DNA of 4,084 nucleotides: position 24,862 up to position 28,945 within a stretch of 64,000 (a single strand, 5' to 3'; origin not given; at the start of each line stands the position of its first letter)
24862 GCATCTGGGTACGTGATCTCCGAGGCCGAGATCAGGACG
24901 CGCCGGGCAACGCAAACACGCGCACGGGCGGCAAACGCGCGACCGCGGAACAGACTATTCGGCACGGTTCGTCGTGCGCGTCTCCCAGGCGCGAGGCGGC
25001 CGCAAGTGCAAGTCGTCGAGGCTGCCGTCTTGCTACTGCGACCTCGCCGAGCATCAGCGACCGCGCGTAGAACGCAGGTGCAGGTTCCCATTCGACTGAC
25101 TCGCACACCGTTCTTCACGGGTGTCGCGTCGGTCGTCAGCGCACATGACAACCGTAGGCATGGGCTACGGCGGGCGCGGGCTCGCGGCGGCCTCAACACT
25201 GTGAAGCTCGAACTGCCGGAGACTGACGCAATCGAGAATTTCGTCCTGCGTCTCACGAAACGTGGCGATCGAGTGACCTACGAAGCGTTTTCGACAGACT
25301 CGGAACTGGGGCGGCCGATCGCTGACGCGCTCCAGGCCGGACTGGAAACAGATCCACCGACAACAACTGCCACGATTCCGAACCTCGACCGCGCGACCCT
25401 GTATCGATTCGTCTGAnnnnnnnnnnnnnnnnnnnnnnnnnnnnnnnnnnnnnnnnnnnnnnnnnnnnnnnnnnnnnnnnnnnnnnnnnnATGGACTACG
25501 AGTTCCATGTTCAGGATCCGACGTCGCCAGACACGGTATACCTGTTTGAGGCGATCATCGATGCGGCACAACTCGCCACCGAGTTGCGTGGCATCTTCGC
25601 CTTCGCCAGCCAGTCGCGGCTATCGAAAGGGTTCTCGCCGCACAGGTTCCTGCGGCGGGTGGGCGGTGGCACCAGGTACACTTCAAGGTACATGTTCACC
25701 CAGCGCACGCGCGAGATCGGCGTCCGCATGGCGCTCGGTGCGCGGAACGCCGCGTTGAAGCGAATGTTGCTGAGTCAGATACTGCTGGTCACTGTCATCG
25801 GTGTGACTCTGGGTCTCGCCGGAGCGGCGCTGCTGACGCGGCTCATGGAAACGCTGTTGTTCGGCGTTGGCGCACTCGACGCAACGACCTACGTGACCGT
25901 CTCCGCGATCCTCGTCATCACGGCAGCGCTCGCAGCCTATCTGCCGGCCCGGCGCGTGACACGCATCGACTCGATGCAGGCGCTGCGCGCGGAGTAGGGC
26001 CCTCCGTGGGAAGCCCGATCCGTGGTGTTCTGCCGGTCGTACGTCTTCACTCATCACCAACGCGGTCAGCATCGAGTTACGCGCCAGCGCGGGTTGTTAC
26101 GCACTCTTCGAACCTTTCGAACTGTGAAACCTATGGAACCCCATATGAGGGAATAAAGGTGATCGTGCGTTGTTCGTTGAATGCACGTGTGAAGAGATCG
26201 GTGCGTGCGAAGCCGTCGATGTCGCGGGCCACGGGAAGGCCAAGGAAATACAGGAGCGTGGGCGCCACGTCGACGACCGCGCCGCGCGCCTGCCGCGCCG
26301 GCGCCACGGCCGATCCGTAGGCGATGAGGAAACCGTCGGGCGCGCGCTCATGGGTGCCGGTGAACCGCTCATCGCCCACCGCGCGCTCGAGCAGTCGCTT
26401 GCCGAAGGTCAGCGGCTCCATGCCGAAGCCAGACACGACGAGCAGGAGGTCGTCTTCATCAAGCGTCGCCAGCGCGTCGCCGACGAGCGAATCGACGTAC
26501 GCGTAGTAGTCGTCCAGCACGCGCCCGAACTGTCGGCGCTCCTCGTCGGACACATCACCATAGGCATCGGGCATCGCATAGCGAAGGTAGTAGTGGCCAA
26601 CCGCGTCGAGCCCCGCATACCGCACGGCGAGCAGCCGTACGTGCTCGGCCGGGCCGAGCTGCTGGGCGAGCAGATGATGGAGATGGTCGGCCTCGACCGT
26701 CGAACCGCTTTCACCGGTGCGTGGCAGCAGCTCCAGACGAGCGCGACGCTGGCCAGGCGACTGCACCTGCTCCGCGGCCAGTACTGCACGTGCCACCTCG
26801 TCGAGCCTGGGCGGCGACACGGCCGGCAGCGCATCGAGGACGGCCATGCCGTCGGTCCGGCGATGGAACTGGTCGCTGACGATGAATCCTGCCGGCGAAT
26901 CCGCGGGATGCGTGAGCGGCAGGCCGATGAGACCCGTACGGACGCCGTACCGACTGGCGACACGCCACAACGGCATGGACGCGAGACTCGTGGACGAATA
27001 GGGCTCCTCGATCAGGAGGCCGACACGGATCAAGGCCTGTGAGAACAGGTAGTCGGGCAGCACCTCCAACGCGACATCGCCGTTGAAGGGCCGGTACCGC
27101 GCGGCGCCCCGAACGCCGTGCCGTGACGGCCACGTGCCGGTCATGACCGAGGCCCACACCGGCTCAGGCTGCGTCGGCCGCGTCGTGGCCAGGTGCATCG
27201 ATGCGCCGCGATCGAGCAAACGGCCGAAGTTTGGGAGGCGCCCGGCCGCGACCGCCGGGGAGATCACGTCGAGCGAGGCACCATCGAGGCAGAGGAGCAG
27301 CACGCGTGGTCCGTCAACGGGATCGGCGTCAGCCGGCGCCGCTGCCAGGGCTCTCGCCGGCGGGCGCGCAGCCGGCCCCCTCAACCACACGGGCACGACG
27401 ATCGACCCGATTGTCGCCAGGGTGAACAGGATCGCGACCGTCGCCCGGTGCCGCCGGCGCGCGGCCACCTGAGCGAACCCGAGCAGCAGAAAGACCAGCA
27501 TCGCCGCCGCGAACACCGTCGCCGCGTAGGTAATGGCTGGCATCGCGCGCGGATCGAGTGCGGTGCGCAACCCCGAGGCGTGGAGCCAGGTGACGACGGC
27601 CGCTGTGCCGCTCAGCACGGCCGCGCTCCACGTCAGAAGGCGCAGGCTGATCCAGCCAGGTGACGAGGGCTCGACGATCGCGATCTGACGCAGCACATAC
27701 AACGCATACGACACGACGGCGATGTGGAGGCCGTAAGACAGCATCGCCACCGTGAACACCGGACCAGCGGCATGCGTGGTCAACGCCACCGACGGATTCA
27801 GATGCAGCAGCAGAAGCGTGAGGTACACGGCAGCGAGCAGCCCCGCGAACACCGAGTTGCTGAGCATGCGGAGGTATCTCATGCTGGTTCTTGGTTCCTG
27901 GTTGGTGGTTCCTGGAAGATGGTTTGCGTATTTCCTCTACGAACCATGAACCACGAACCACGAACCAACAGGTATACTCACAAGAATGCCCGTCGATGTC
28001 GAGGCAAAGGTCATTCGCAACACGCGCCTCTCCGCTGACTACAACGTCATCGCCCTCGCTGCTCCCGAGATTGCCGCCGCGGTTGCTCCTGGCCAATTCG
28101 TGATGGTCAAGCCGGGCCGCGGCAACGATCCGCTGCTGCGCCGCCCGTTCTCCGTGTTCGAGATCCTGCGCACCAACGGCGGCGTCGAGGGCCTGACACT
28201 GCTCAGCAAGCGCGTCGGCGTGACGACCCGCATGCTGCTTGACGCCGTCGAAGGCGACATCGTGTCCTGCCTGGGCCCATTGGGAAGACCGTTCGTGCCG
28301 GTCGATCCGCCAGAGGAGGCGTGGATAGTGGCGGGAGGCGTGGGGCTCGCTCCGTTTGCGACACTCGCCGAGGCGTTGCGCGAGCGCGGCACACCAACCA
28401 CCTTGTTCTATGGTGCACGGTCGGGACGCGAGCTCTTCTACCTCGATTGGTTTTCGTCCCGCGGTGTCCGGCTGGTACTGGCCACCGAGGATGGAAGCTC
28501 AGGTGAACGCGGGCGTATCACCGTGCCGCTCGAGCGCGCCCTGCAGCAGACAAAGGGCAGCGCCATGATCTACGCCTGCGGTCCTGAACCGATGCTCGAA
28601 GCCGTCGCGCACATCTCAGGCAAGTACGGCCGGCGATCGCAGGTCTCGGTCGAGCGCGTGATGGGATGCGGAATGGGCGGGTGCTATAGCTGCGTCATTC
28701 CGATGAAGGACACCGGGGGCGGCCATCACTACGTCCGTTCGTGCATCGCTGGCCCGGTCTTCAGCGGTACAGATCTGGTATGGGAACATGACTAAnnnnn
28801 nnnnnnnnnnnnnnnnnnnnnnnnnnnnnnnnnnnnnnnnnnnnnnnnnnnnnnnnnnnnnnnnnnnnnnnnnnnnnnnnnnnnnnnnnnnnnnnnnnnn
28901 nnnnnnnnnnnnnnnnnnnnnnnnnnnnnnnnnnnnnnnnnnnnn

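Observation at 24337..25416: HKD nuclease with Arg-rich linker and separate C-terminal domain (candidate DNA-recognition module)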

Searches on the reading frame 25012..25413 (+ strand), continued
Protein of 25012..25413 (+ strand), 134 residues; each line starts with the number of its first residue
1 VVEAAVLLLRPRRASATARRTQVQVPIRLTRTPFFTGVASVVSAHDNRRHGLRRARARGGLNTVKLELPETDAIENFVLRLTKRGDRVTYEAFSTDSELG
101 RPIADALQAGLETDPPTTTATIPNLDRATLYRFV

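Call 71: search_solved_structures(query=A3, max_evalue=0.2, show_alignments=2)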
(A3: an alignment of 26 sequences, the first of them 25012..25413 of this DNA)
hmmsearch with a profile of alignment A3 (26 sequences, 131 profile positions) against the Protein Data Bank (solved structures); distinct sequences matched with E-value up to 0.2: 2.
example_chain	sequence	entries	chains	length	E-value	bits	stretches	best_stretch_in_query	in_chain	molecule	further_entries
2vtu_J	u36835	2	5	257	0.0017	21.6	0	30-71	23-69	MS2 COAT PROTEIN | COAT PROTEIN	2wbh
1fr5_A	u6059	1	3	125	0.13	15.5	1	27-112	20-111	BACTERIOPHAGE FR CAPSID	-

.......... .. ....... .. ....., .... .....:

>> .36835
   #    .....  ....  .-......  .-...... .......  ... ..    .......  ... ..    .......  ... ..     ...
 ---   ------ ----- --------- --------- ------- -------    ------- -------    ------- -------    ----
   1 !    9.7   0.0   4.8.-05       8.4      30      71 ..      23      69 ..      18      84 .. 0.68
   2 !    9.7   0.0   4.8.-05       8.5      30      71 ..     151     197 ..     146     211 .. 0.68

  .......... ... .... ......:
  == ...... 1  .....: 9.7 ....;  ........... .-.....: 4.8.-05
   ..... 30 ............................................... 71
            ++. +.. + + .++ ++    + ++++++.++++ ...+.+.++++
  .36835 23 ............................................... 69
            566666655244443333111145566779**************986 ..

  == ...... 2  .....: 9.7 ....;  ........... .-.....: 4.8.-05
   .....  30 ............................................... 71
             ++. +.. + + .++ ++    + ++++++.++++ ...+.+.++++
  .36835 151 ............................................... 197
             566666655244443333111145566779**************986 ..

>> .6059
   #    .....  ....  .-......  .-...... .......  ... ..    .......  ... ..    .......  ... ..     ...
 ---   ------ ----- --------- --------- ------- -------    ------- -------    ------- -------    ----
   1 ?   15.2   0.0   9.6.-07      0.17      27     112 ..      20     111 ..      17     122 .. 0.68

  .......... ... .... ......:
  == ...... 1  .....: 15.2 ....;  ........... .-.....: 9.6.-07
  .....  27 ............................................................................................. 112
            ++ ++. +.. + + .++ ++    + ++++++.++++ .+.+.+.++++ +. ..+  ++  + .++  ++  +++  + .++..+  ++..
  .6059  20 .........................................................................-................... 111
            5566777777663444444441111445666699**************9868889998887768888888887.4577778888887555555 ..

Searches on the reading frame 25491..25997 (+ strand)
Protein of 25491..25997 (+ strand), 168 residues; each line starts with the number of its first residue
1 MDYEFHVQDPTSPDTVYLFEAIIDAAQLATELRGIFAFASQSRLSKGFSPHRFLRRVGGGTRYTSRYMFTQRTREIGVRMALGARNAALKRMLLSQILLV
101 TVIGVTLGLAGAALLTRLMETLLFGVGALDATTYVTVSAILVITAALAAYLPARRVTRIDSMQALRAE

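Call 4: search_protein_families(library=pfam, proteins=[window:25491-25997:+], max_evalue=0.01)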
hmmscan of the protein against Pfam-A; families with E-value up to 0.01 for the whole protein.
window:25491-25997:+ (168 aa): 1 family
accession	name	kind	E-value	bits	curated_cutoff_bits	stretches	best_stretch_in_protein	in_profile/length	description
PF02687.27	FtsX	-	4.4e-14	53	25.5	1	61-159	15-118/120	FtsX-like permease C-terminal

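Call 5: search_protein_families(library=padloc, proteins=[window:25491-25997:+], max_evalue=0.01)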
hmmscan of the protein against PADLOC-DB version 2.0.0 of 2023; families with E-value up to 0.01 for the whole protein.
window:25491-25997:+ (168 aa): 0 families

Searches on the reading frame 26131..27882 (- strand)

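Call 4: search_protein_families(library=pfam, proteins=[window:26131-27882:-], max_evalue=0.01)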
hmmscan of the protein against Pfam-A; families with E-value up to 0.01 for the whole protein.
window:26131-27882:- (583 aa): 1 family
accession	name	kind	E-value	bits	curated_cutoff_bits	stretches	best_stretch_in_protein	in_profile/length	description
PF01663.27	Phosphodiest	-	1.3e-20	74.8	23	1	194-496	1-228/342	Type I phosphodiesterase / nucleotide pyrophosphatase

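Call 5: search_protein_families(library=padloc, proteins=[window:26131-27882:-], max_evalue=0.01)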
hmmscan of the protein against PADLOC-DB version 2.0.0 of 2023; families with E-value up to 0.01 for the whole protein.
window:26131-27882:- (583 aa): 0 families

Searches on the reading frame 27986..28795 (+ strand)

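Call 4: search_protein_families(library=pfam, proteins=[window:27986-28795:+], max_evalue=0.01)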
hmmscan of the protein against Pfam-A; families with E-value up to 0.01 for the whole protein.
window:27986-28795:+ (269 aa): 3 families
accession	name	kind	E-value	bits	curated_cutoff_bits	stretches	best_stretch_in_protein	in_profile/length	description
PF00175.26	NAD_binding_1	-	1.2e-11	45.7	22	1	115-208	2-108/109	Oxidoreductase NAD-binding domain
PF10418.14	DHODB_Fe-S_bind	-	3.2e-11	43.2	23.9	1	223-264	1-40/41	Iron-sulfur cluster binding domain of dihydroorotate dehydrogenase B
PF00970.30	FAD_binding_6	-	0.0013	19.5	21.1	1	7-101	2-96/99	Oxidoreductase FAD-binding domain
